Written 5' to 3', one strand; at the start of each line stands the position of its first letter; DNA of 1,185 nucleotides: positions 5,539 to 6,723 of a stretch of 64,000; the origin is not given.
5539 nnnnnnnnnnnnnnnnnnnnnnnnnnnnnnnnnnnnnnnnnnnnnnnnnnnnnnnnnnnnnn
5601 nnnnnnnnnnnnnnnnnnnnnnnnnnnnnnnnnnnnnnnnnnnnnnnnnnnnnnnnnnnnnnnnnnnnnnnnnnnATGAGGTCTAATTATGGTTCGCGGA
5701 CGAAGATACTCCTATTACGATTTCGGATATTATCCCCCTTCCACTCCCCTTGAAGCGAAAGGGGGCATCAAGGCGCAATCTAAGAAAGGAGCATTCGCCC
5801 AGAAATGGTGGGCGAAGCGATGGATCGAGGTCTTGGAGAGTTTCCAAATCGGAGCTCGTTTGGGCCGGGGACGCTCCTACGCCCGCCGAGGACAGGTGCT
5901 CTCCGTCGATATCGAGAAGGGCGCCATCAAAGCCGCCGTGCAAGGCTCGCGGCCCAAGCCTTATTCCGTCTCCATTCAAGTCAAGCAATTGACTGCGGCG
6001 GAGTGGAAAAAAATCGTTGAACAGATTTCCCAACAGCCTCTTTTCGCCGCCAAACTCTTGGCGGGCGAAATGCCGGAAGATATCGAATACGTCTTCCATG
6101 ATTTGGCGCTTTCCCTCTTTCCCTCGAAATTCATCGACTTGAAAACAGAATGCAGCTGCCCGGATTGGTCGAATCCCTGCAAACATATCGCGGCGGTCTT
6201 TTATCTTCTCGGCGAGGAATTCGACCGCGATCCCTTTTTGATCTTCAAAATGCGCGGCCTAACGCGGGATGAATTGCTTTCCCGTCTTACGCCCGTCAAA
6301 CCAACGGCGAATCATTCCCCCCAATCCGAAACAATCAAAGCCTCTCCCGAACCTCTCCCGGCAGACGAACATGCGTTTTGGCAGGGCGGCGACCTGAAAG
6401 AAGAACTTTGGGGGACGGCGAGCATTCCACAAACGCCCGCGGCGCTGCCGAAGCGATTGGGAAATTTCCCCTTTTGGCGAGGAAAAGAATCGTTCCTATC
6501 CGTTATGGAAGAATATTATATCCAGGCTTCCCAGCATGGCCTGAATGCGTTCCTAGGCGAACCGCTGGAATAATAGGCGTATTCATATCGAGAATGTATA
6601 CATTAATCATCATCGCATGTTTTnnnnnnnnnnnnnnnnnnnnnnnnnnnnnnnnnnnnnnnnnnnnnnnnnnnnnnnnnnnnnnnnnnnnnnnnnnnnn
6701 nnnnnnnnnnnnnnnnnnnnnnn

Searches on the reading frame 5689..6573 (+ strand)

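Call 17: search_protein_families(library=pfam, proteins=[window:5689-6573:+], max_evalue=0.00001)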
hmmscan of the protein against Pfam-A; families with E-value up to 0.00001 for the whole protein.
window:5689-6573:+ (294 aa): 1 family
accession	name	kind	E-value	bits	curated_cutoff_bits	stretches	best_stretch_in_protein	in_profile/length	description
PF04434.22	SWIM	-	7.2e-07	29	19.6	1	151-174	11-37/38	SWIM zinc finger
